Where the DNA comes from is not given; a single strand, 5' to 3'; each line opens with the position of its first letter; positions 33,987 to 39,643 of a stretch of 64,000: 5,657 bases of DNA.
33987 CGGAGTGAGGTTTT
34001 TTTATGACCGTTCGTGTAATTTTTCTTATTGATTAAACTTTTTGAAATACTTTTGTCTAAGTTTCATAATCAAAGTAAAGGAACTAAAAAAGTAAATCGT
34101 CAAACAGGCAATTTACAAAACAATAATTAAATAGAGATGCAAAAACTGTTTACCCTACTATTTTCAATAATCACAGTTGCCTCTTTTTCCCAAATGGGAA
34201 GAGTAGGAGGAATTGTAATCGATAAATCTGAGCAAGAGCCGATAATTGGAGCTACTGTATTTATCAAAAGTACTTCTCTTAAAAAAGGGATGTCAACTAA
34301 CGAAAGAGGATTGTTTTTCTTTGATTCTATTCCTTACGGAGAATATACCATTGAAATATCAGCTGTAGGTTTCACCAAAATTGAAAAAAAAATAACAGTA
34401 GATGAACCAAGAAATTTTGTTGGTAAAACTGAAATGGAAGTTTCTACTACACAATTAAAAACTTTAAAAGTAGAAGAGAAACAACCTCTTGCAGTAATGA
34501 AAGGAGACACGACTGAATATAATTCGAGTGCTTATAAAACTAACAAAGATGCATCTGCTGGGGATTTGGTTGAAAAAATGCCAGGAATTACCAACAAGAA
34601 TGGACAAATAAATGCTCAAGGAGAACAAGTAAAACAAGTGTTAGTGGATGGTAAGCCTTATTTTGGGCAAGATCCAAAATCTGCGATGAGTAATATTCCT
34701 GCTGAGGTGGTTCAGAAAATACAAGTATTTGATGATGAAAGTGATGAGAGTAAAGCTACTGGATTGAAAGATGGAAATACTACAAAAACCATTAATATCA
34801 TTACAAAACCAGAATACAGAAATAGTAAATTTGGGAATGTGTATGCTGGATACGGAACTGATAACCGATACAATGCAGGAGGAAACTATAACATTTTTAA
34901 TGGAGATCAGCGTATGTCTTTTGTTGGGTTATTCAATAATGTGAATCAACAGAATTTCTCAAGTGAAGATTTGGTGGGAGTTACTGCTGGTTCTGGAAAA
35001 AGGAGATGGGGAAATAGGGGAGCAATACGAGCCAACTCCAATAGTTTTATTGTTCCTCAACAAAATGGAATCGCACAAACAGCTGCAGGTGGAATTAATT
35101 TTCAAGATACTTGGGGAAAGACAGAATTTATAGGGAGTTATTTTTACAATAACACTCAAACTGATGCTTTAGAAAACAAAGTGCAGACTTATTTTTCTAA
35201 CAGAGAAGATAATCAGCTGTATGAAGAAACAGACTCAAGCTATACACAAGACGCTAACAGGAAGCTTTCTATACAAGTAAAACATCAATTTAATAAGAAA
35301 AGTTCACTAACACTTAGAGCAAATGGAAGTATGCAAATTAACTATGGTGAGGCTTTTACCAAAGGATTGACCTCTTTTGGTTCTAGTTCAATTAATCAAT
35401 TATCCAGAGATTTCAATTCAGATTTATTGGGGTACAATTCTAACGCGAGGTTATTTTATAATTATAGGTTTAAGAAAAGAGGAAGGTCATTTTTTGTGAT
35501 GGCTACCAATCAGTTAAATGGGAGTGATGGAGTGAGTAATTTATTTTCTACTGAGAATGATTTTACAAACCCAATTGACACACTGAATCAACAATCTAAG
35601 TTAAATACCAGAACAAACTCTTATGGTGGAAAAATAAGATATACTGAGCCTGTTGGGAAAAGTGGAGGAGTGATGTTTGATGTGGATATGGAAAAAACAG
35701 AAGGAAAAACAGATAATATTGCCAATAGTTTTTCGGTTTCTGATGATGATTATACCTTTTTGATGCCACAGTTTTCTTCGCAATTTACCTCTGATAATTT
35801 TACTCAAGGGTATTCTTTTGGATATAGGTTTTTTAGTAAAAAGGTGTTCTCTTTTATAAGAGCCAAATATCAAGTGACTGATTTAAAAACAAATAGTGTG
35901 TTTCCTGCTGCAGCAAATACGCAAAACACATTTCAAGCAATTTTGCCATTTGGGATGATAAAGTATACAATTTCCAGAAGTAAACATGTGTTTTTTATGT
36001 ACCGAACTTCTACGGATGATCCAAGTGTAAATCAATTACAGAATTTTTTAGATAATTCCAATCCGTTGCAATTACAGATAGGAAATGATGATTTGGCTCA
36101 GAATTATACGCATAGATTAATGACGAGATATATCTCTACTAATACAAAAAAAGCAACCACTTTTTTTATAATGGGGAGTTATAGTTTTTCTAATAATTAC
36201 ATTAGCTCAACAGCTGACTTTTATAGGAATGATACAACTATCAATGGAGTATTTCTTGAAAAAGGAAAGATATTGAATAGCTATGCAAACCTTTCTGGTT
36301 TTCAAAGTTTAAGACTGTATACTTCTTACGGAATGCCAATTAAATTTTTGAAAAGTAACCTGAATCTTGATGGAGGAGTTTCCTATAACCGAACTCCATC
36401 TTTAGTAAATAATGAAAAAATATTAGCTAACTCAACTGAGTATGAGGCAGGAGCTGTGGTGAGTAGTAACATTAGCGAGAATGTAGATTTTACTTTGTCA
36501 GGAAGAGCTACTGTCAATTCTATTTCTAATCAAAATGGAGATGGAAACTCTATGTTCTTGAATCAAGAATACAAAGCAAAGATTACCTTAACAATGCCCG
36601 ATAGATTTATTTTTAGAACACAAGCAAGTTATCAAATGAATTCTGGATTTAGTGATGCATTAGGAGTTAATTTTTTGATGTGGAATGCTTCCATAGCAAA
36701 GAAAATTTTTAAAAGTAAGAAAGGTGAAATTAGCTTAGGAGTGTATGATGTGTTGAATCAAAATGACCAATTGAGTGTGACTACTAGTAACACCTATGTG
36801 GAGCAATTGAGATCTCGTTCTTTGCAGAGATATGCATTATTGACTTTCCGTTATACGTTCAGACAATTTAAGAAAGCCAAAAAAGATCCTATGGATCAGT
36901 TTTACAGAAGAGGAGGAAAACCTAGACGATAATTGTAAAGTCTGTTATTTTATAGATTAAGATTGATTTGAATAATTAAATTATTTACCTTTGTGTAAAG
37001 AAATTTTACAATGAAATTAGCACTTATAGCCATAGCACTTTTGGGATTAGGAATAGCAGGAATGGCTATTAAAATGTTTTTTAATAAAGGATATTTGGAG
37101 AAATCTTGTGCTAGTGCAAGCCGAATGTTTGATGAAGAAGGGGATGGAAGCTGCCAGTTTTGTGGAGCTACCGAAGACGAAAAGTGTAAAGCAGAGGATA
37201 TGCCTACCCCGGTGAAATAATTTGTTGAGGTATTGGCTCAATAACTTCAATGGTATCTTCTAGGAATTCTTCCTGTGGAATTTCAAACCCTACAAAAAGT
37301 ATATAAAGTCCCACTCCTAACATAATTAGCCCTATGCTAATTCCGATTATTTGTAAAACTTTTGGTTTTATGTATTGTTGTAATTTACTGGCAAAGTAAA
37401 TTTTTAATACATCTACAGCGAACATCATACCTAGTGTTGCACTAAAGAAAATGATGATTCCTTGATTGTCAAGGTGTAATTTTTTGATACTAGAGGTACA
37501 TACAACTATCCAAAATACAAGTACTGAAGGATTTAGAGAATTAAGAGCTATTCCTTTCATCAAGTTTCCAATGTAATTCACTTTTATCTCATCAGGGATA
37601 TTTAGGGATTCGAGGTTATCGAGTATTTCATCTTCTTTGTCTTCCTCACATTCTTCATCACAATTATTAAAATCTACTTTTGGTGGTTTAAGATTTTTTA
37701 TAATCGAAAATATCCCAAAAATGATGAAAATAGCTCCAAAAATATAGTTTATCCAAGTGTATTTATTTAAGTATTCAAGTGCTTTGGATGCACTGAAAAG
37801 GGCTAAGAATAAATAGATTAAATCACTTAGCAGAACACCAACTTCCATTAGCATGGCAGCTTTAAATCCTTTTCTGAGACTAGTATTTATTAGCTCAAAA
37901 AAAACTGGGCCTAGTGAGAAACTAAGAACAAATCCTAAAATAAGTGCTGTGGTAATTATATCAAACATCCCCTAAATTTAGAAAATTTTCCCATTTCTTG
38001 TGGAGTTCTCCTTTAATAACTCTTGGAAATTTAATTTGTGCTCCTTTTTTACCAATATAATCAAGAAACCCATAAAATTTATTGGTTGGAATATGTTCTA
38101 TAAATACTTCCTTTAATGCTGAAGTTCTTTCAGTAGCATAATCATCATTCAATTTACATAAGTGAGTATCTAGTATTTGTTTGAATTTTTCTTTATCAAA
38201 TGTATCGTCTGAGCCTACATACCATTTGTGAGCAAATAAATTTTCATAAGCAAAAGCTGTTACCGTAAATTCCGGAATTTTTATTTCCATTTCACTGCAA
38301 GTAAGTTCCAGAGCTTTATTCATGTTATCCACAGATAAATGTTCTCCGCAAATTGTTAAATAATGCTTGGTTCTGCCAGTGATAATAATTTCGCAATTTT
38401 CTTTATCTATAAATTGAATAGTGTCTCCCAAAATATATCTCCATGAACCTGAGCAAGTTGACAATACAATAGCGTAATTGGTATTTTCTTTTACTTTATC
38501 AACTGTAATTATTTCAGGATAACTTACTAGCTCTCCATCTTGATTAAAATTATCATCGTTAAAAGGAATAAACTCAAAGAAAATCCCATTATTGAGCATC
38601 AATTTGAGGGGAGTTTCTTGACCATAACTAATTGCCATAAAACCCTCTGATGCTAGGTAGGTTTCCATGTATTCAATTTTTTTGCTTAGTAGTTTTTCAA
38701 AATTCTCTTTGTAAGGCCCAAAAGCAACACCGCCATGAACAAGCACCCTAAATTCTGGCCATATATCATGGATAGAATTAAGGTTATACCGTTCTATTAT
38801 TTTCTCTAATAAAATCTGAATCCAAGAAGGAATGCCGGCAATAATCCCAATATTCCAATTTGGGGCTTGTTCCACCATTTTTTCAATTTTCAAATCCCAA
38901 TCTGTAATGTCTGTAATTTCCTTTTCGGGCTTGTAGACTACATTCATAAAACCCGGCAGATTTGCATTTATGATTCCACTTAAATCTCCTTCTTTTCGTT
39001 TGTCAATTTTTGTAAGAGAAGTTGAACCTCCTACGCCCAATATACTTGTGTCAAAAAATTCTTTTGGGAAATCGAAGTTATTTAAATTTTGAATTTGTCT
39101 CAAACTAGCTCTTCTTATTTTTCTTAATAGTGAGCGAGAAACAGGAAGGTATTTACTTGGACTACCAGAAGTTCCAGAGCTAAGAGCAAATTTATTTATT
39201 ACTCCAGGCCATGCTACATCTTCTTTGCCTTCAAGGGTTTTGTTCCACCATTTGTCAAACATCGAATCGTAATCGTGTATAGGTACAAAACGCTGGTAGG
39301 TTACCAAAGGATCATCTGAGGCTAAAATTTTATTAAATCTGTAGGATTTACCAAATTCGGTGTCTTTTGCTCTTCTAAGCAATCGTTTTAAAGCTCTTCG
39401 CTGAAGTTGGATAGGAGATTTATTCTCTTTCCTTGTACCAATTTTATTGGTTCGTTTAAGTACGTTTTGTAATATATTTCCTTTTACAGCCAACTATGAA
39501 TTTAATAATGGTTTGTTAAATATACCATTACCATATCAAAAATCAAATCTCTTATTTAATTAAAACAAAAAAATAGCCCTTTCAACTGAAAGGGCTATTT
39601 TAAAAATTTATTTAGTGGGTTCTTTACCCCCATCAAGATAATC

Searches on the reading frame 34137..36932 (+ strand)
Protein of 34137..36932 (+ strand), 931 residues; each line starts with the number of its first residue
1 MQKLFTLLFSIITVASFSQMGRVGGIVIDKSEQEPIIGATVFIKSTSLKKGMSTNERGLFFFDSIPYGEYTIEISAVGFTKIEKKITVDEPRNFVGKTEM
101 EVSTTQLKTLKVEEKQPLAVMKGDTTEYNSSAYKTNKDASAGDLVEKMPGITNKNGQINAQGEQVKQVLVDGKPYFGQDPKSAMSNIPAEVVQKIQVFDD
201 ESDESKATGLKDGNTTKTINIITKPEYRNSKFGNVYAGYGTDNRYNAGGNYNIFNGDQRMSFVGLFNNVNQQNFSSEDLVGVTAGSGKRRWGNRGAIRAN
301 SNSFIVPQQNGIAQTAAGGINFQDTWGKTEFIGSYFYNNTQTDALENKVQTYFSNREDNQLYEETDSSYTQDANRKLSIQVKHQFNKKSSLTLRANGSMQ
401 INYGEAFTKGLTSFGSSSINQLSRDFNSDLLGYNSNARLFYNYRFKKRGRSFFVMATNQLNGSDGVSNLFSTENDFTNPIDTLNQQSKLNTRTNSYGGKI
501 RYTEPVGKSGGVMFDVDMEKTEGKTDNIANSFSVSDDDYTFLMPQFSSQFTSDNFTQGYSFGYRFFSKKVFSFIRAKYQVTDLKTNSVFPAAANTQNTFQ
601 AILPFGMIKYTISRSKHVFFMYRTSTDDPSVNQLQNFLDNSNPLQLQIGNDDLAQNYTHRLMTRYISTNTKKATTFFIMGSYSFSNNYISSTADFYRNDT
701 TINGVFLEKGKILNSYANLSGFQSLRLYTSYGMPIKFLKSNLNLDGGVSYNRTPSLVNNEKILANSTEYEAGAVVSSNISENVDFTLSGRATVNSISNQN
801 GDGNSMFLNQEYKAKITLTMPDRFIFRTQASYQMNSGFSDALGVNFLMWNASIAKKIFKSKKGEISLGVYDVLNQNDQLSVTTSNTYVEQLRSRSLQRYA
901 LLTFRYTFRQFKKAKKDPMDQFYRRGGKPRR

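Call 34: search_protein_families(library=pfam, proteins=[window:34137-36932:+], max_evalue=0.00001)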
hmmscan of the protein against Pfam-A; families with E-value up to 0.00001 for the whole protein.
window:34137-36932:+ (931 aa): 3 families
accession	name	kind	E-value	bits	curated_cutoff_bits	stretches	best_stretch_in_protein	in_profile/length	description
PF14905.12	OMP_b-brl_3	-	1.2e-19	71.2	27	2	444-806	2-348/408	Outer membrane protein beta-barrel family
PF13715.12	CarbopepD_reg_2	-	2.4e-16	60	32.2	1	25-108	3-84/88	CarboxypepD_reg-like domain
PF13620.12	CarboxypepD_reg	-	3.8e-12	46.8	32.3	1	23-91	2-72/82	Carboxypeptidase regulatory-like domain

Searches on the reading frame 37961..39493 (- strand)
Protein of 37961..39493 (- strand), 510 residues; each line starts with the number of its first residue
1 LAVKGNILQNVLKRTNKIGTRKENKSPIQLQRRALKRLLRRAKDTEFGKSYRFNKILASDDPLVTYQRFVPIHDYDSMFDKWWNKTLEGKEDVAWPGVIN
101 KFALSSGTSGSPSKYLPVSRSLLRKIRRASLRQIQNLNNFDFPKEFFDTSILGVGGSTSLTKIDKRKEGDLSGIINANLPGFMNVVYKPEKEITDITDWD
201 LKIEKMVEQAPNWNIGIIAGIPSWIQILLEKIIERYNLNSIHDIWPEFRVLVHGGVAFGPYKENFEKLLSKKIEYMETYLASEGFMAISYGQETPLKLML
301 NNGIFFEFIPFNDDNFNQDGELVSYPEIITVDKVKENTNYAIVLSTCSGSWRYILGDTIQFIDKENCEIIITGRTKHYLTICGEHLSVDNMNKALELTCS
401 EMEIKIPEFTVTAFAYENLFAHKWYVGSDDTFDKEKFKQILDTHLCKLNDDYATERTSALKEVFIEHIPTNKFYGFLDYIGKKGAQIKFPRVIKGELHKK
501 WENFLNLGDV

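Call 34: search_protein_families(library=pfam, proteins=[window:37961-39493:-], max_evalue=0.00001)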
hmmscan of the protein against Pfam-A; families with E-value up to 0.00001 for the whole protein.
window:37961-39493:- (510 aa): 3 families
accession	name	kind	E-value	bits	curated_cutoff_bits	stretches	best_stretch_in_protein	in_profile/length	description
PF03321.19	GH3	-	1.1e-28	100.8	23.6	1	24-131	9-111/304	GH3 family N-terminal domain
PF23571.1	GH3_M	-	5.2e-14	52.5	23.6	1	298-363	2-62/75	GH3 family central domain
PF23572.1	GH3_C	-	1e-09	39.5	23.6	1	390-494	2-116/119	GH3 family C-terminal domain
